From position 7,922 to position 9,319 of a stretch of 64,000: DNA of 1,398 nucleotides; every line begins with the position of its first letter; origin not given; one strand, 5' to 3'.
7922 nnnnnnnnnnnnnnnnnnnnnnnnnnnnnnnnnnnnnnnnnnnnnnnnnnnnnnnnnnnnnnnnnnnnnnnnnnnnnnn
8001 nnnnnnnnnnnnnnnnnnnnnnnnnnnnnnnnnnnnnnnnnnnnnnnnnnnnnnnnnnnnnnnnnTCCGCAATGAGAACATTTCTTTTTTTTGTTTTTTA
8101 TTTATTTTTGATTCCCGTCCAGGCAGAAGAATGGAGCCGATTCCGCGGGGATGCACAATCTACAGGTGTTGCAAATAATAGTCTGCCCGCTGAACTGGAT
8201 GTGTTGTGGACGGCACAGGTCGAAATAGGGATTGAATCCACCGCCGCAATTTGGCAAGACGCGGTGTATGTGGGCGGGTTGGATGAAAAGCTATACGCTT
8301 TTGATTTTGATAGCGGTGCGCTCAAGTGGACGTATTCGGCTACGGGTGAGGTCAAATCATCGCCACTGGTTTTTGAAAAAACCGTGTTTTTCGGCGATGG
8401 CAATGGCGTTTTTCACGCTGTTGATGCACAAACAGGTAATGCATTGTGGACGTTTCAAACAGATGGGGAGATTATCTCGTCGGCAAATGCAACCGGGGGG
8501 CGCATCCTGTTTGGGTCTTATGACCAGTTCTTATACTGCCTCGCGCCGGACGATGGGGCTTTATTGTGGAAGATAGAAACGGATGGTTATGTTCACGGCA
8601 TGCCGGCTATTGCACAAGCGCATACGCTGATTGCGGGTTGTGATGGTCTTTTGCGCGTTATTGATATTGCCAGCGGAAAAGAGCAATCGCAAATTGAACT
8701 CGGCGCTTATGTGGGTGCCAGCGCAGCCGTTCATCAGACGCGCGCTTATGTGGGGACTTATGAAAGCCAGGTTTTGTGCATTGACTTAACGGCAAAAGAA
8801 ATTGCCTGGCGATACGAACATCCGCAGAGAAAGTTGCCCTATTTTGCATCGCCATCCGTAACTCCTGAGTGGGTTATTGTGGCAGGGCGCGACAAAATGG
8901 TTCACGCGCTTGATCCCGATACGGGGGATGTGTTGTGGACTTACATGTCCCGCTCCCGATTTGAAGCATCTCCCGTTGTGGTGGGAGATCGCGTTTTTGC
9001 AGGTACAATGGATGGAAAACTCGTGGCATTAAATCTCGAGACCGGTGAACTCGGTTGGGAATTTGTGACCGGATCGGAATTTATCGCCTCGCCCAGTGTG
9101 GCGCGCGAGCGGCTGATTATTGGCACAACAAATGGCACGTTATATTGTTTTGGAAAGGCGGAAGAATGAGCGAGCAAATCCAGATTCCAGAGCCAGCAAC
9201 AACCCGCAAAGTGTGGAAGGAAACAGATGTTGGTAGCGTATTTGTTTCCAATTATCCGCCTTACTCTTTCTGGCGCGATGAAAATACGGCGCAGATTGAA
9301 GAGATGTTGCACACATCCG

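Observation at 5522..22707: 17-kb, 13-gene single-strand operon that looks like a make-export-recapture system matching no cluster class I can name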

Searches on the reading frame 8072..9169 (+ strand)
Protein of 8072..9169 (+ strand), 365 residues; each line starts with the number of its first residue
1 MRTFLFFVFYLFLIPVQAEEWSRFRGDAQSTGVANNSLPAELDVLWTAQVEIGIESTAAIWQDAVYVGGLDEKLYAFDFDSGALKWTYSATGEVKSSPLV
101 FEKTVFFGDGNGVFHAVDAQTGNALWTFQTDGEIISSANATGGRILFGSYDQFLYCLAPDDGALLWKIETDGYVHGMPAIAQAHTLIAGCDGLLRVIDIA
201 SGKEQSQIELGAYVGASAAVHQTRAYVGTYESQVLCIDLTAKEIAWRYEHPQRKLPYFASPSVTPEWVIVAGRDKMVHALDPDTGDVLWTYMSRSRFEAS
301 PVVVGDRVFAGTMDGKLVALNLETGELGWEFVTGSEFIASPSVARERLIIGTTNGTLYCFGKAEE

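Call 3: search_protein_families(library=pfam, proteins=[window:8072-9169:+], max_evalue=0.01)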
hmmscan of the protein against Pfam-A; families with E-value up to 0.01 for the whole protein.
window:8072-9169:+ (365 aa): 8 families
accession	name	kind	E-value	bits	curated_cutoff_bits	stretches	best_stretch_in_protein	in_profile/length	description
PF13570.13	Beta-prop_ACSF4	-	1.2e-58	199.5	133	3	190-361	27-201/329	Beta-alanine-activating enzyme, beta-propeller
PF13360.13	PQQ_2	-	2.9e-43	148.6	27.6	3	191-363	2-186/233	Outer membrane protein assembly factor BamB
PF01011.28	PQQ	-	2.6e-15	56.6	26.7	1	294-333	46-85/595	Glucose/ethanol/alcohol dehydrogenase, beta-propeller domain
PF24796.1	WDR55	-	0.00021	20.9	200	0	66-138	69-143/296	WDR55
PF24807.1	WD40_CDC20-Fz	-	0.00036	20.4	200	0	172-245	52-126/292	CDC20/Fizzy WD40 domain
PF25293.1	Beta-prop_EMC1_N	-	0.0012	19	34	0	266-336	32-106/219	EMC1 N-terminal beta-propeller domain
PF17005.11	WD40_like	-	0.0029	17.5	40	0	305-362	53-109/301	WD40-like domain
PF14435.11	SUKH-4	-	0.008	16.7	25.5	0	129-167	66-104/179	SUKH-4 immunity protein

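Call 5: search_protein_families(library=ncbifam, proteins=[window:8072-9169:+], max_evalue=0.001)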
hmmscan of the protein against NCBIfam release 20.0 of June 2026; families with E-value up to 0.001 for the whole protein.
window:8072-9169:+ (365 aa): 8 families
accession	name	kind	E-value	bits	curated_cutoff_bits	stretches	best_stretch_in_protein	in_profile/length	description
TIGR03300.1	assembly_YfgL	equivalog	7.9e-67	225.5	285.2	4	173-330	56-215/377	outer membrane protein assembly factor BamB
NF008351.0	PRK11138.1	equivalog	3.2e-37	128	423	4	261-362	65-177/394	outer membrane protein assembly factor BamB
NF053615.1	SerThrKinAfsKStmc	equivalog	1.3e-30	106.8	1300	2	60-204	662-806/809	protein serine/threonine kinase AfsK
TIGR03075.1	PQQ_enz_alc_DH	subfamily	1.1e-23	83.6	480.05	2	277-342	446-512/530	PQQ-dependent dehydrogenase, methanol/ethanol family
TIGR04528.1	acido_non_PQQ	subfamily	4.4e-17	62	650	2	91-170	47-130/493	acido-empty-quinoprotein group A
NF050114.1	Rv3212_fam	equivalog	1.1e-10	41.3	150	0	262-292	68-98/393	Rv3212 family protein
TIGR03074.1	PQQ_membr_DH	subfamily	1.9e-10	39.2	832.65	0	284-336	191-244/783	membrane-bound PQQ-dependent dehydrogenase, glucose/quinate/shikimate family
NF041516.1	PA2928_fam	subfamily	5.9e-09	35.8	70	0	112-164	314-371/376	PA2928 family protein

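Call 51: search_solved_structures(query=window:8072-9169:+, max_evalue=0.00001)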
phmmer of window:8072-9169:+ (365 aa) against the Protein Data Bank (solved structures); distinct sequences matched with E-value up to 0.00001: 65 (the best 60 are shown).
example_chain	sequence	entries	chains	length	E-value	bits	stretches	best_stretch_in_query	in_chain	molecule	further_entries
8prj_A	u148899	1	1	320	8e-96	324.7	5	64-190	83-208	v31Bagel8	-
6tji_A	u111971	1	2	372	2.6e-37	132.2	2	64-360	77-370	Cake10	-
6tjh_A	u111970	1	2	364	3.9e-36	128.3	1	64-360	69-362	Cake9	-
6tjg_A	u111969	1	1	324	9.7e-33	117.2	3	260-360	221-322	Cake8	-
7awz_A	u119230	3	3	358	2e-27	99.7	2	59-194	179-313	Scone-E | SconeE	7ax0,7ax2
3hxj_A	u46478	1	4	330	4.5e-27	98.5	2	46-192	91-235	Pyrrolo-quinoline quinone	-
7awy_A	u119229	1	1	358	2.3e-26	96.2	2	46-195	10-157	Scone-R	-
7eq5_A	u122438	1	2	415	7e-26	94.6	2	44-190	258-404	Membrane associated protein kinase with beta-propeller domain, pyrrolo-quinoline quinone b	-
7evf_AA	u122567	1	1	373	1.8e-25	93.3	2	44-190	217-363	PQQ_3 domain-containing protein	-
8pra_A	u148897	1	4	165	2.6e-25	92.7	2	82-190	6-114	Cell surface protein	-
6tjf_A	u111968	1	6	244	8.8e-25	91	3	260-360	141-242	Cake6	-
7dxn_A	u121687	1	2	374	1.5e-23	87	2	44-190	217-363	Membrane associated protein kinase with beta-propeller domain, pyrrolo-quinoline quinone b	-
8prs_A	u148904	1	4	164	3.8e-23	85.6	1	54-190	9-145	nvBagel4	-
6tje_A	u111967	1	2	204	5.9e-20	75.1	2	269-360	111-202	Cake5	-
6tjd_A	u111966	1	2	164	2.9e-16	63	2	269-360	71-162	Cake4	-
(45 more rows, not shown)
